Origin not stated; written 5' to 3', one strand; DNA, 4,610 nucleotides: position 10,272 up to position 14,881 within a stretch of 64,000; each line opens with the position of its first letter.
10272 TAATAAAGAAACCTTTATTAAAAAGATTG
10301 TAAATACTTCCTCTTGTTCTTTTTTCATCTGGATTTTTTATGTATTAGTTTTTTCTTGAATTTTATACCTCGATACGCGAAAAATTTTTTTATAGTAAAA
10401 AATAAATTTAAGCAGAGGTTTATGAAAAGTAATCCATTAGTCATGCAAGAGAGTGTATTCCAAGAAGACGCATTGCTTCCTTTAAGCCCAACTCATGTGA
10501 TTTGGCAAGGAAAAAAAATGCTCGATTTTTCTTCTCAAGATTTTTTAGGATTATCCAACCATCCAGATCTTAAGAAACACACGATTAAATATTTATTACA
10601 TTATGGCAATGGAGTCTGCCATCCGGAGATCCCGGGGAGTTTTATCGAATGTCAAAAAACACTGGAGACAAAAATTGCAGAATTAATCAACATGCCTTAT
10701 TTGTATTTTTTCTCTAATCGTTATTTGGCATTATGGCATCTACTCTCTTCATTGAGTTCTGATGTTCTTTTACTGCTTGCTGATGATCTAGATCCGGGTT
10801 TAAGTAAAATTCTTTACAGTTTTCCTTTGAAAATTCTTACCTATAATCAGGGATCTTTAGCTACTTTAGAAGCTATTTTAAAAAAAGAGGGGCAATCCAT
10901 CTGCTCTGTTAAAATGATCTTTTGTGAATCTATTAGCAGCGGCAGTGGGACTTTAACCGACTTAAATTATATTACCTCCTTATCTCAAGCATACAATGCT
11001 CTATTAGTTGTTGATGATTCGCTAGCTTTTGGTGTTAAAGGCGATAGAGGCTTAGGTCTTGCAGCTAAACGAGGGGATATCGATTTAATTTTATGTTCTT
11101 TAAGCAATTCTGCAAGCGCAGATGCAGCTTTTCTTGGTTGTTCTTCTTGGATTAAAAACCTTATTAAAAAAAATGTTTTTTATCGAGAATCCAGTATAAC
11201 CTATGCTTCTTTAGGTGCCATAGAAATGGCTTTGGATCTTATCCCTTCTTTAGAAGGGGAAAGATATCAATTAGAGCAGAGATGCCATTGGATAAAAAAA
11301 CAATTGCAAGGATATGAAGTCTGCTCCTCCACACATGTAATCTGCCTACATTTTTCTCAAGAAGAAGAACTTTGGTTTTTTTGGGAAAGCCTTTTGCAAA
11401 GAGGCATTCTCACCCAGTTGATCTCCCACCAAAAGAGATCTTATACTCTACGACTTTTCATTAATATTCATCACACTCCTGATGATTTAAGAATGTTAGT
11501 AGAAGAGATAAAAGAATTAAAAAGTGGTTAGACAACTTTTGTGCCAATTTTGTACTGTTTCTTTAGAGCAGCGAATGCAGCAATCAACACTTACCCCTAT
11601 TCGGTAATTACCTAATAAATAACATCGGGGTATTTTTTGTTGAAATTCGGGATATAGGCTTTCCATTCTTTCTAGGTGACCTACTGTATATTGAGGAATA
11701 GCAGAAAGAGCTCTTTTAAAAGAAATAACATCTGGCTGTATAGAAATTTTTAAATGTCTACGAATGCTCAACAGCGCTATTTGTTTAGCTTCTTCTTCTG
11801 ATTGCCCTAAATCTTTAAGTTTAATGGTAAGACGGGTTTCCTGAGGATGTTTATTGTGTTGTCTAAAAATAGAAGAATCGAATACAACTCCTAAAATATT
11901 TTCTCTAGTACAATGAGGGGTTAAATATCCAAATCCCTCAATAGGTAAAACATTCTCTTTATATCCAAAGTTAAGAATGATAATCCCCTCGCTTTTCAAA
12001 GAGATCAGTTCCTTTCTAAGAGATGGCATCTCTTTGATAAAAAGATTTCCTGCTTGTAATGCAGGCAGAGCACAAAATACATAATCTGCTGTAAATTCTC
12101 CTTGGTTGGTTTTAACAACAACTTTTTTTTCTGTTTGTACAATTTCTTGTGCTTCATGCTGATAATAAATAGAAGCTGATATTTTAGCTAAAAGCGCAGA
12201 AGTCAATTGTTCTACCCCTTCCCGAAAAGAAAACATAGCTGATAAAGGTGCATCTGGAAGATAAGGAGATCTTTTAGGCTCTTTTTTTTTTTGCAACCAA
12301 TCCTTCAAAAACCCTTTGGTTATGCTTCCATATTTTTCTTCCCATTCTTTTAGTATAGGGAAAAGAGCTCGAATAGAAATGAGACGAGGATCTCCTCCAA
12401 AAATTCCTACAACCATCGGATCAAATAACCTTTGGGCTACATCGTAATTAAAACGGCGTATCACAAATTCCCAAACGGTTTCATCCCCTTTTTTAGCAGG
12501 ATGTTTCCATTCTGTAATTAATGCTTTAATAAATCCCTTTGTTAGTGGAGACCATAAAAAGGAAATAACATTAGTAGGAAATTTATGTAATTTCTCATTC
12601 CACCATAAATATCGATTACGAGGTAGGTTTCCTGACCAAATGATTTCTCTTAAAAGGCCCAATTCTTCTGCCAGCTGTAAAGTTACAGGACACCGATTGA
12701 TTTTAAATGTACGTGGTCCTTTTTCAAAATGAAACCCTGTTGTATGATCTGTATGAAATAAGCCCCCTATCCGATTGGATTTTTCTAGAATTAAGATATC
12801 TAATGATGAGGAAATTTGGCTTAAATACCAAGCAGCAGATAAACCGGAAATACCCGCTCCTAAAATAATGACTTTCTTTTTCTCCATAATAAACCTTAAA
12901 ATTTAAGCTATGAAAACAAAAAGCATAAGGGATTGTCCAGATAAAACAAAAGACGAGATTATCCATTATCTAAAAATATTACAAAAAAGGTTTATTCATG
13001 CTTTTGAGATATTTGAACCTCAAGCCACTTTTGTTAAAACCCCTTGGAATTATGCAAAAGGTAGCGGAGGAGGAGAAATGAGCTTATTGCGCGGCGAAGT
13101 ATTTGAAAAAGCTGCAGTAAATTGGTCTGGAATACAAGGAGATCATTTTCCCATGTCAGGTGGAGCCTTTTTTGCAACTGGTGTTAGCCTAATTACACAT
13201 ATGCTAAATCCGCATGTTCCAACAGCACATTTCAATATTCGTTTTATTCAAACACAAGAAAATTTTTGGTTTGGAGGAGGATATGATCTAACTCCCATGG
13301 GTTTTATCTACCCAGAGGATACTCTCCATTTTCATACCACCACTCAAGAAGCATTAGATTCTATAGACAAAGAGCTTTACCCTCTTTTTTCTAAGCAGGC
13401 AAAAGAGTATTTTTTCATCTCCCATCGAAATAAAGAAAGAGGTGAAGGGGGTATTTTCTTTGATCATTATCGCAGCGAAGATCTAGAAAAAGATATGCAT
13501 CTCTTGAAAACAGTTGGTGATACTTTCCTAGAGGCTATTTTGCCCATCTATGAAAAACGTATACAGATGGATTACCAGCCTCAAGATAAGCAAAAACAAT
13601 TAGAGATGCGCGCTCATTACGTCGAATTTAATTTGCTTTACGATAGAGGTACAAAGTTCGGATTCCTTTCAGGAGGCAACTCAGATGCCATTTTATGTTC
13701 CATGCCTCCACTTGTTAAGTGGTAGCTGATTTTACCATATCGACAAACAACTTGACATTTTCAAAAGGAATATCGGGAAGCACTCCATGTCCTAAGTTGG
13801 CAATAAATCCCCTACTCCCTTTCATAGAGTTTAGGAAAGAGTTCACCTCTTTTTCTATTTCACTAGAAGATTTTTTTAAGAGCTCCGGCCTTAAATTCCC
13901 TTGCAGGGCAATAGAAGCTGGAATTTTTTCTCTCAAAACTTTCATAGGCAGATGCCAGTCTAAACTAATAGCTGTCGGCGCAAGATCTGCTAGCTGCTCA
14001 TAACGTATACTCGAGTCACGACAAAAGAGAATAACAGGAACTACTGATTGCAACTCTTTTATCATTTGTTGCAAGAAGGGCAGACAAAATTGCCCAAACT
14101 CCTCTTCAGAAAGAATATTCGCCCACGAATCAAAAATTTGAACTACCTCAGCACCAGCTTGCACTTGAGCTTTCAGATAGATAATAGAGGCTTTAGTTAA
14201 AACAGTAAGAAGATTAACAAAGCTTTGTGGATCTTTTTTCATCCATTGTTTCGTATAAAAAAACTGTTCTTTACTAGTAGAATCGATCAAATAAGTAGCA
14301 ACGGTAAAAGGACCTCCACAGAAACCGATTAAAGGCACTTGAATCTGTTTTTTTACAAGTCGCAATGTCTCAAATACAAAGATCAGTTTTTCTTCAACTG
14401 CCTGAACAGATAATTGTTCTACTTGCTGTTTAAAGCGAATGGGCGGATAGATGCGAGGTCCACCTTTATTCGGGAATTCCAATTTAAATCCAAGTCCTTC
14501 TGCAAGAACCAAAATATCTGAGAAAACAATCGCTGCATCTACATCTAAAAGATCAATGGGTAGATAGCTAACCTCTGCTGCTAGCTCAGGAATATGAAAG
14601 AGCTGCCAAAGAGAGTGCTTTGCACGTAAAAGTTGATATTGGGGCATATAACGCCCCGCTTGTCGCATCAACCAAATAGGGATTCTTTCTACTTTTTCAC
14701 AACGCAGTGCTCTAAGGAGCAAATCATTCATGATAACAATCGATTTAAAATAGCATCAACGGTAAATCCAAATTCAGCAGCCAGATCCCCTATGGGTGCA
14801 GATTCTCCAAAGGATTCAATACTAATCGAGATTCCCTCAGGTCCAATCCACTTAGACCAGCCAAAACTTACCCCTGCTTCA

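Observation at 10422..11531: PLP-dead alpha-oxoamine synthase with an SPTLC1/LCB1-like signature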

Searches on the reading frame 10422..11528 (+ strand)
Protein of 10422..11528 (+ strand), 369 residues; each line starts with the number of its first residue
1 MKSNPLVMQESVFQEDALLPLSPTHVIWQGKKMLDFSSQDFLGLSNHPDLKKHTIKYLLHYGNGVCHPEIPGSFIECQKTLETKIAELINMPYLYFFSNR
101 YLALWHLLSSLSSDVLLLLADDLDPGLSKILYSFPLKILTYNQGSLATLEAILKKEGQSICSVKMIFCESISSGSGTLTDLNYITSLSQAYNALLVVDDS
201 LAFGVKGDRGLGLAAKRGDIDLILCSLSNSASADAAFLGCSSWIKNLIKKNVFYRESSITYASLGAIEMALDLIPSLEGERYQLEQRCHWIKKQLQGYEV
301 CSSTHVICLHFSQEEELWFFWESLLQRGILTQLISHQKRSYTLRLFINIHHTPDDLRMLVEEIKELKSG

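Call 4: search_protein_families(library=pfam, proteins=[window:10422-11528:+], max_evalue=0.01)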
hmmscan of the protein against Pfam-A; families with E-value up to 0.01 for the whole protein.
window:10422-11528:+ (369 aa): 2 families
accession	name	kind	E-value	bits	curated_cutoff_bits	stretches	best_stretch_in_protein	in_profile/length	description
PF00155.27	Aminotran_1_2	-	1e-10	41.8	19.7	1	143-363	127-361/361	Aminotransferase class I and II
PF01053.26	Cys_Met_Meta_PP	-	0.0014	17.7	27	1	81-204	57-179/381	Cys/Met metabolism PLP-dependent enzyme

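Call 5: search_protein_families(library=ncbifam, proteins=[window:10422-11528:+], max_evalue=0.01)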
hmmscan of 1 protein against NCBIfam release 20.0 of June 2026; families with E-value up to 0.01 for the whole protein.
window:10422-11528:+ (369 aa): 15 families
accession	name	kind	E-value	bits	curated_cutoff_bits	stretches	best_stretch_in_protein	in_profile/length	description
TIGR00858.1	bioF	equivalog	4e-36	124.5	426.45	1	25-363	15-364/365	8-amino-7-oxononanoate synthase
NF047600.1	SerpalmtaseCFB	equivalog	1.6e-27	96.2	640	1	24-365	36-387/395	serine palmitoyltransferase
NF047599.1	SerpalmtaseBetaP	equivalog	3.2e-25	88.7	500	1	21-367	33-390/394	serine palmitoyltransferase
NF005394.0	PRK06939.1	equivalog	1.1e-24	86.9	460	1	26-364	37-388/397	glycine C-acetyltransferase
TIGR01825.1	gly_Cac_T_rel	subfamily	3.3e-22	78.7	535.4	1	24-365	26-377/385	BioF/Kbl family PLP-dependent acyltransferase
NF005526.0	PRK07179.1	equivalog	9.5e-22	77.1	428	1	31-366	54-395/407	alpha-hydroxyketone-type quorum-sensing autoinducer synthase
TIGR01822.1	2am3keto_CoA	equivalog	3.7e-20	72.2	493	1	26-331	33-348/393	glycine C-acetyltransferase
NF004608.1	PRK05937.1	equivalog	5.2e-19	68.3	399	1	32-364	3-343/366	8-amino-7-oxononanoate synthase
TIGR01821.1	5aminolev_synth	equivalog_domain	1.1e-16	60.7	338.55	1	33-365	47-392/402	5-aminolevulinate synthase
NF005697.0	PRK07505.1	subfamily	7.8e-13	47.8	342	1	164-367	184-399/405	hypothetical protein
NF047603.1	SerpalmtaseAlphaP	equivalog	4.6e-11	42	670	1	22-357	36-383/399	serine palmitoyltransferase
NF043007.1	CysBLyMetC_Staph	equivalog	1.6e-05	24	700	1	78-201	53-174/378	cystathionine beta-lyase MetC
NF004821.0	PRK06176.1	equivalog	0.0007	18.5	642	1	79-202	53-174/380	cystathionine gamma-synthase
NF004650.0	PRK05994.1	equivalog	0.004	16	667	1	163-202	149-188/427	O-acetylhomoserine aminocarboxypropyltransferase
NF004757.0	PRK06084.1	equivalog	0.0052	15.7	790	0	146-203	133-184/425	bifunctional O-acetylhomoserine aminocarboxypropyltransferase/cysteine synthase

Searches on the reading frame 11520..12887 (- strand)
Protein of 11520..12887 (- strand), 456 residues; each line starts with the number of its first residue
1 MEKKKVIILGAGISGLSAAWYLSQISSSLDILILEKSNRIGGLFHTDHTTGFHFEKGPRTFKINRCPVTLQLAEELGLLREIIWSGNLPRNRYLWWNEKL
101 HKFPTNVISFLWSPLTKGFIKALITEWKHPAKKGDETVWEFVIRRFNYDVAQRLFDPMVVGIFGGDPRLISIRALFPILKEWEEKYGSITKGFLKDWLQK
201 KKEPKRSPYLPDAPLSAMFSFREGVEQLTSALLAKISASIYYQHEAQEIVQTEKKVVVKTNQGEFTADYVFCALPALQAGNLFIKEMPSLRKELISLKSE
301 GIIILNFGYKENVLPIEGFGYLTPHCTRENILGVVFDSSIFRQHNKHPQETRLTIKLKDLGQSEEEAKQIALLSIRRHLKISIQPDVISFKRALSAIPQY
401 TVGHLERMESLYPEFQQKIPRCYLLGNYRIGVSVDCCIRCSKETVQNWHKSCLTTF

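Call 4: search_protein_families(library=pfam, proteins=[window:11520-12887:-], max_evalue=0.01)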
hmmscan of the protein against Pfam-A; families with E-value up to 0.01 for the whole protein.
window:11520-12887:- (456 aa): 10 families
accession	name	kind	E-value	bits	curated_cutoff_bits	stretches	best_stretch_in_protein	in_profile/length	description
PF01593.30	Amino_oxidase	-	7.5e-33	114.9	19.8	1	13-439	1-433/443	Flavin containing amine oxidoreductase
PF13450.12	NAD_binding_8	-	6.4e-14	52.4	21.9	1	8-63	1-54/68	NAD(P)-binding Rossmann-like domain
PF01266.30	DAO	-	5.2e-11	43.1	27.9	1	5-41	1-35/353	FAD dependent oxidoreductase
PF01946.23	Thi4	-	1.9e-05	24.4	26.2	1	4-42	18-55/235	Thi4 family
PF13738.12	Pyr_redox_3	-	0.00017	21.4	30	0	233-273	91-131/305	Pyridine nucleotide-disulphide oxidoreductase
PF13454.12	NAD_binding_9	-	0.0002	21.8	21.8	0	8-48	2-45/155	FAD-NAD(P)-binding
PF07992.20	Pyr_redox_2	-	0.0009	19.2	26.1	0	5-37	2-32/291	Pyridine nucleotide-disulphide oxidoreductase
PF06100.17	MCRA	-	0.0013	18.1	23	1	3-60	1-62/495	MCRA family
PF03486.20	HI0933_like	-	0.0038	17.1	50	0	5-41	2-36/244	HI0933-like protein Rossmann domain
PF00743.25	FMO-like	-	0.007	15.3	22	0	3-46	1-42/532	Flavin-binding monooxygenase-like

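Call 20: search_protein_families(library=ncbifam, proteins=[window:11520-12887:-], max_evalue=0.001)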
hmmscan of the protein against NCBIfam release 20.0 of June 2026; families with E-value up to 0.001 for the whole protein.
window:11520-12887:- (456 aa): 31 families (the best 25 are shown)
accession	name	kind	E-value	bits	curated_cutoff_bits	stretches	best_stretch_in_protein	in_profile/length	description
TIGR00562.1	proto_IX_ox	equivalog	3.5e-66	223.7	97.85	1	3-448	2-464/470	protoporphyrinogen oxidase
NF008843.0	PRK11883.1-3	equivalog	1.1e-58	199.3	406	1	4-419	2-396/424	protoporphyrinogen oxidase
NF008845.0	PRK11883.1-5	equivalog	4.1e-51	173.7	560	1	2-447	3-460/468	protoporphyrinogen oxidase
NF008841.0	PRK11883.1-1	equivalog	7.5e-32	110.8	517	1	3-447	3-446/453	protoporphyrinogen oxidase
NF009081.0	PRK12416.1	equivalog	2.6e-31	109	702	1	4-447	2-456/466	protoporphyrinogen oxidase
NF005560.0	PRK07233.1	equivalog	1e-12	47.7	252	1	5-171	2-168/435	hypothetical protein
NF005548.0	PRK07208.1-4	equivalog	3.5e-10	39.1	389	1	2-111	2-105/488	hypothetical protein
TIGR03467.1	HpnE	equivalog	6.5e-10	38.9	283.05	1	147-316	154-302/430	hydroxysqualene dehydroxylase HpnE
NF058655.1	CrtID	equivalog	9.5e-09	34.6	640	1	6-59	1-52/478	bifunctional phytoene desaturase/3,4-desaturase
NF042421.1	hydcarot_desat_CrtD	equivalog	2.5e-08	32.8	500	1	4-64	2-60/487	1-hydroxycarotenoid 3,4-desaturase CrtD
NF005547.0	PRK07208.1-3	equivalog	9.5e-08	31.2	380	1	2-167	3-168/465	hypothetical protein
NF045637.1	carotdesatCrtDProt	equivalog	1.6e-07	30.3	580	1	6-63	1-56/485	1-hydroxycarotenoid 3,4-desaturase CrtD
NF005546.0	PRK07208.1-2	equivalog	2.6e-06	26.3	418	1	1-57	2-57/527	hypothetical protein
NF008726.1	PRK11728.1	equivalog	2.7e-06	26.5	299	0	5-48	2-44/389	L-2-hydroxyglutarate oxidase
NF005545.0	PRK07208.1-1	equivalog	6.8e-06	24.7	451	1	4-111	8-109/504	hypothetical protein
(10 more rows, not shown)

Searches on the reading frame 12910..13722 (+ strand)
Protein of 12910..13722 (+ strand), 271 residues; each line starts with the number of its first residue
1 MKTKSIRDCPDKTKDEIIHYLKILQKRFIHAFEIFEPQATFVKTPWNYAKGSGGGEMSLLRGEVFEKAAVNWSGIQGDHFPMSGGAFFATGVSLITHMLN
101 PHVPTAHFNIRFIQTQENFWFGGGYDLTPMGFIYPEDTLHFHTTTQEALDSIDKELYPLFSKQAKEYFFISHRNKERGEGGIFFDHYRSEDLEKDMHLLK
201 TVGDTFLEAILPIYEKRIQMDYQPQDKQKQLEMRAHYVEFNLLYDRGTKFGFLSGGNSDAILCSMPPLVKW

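Call 4: search_protein_families(library=pfam, proteins=[window:12910-13722:+], max_evalue=0.01)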
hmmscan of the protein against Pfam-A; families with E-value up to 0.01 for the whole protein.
window:12910-13722:+ (271 aa): 1 family
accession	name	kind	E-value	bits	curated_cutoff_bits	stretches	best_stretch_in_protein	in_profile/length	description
PF01218.23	Coprogen_oxidas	-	2.3e-77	260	31.8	1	18-271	3-270/295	Coproporphyrinogen III oxidase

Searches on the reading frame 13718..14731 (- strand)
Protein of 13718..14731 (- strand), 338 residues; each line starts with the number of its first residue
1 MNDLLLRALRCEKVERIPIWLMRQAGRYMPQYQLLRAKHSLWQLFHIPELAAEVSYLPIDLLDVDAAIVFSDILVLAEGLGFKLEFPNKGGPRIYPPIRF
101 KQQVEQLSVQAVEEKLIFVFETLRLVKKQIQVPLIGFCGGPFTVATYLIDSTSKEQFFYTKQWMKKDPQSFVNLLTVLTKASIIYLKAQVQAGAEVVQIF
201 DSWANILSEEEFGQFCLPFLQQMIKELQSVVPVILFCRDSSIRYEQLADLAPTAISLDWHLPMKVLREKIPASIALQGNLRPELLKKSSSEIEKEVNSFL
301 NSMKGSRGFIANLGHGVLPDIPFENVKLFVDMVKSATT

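Call 4: search_protein_families(library=pfam, proteins=[window:13718-14731:-], max_evalue=0.01)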
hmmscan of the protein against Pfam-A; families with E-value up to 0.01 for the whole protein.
window:13718-14731:- (338 aa): 1 family
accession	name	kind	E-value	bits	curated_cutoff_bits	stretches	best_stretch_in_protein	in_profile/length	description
PF01208.23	URO-D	-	1.3e-111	373.4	23.9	1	2-335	3-345/346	Uroporphyrinogen decarboxylase (URO-D)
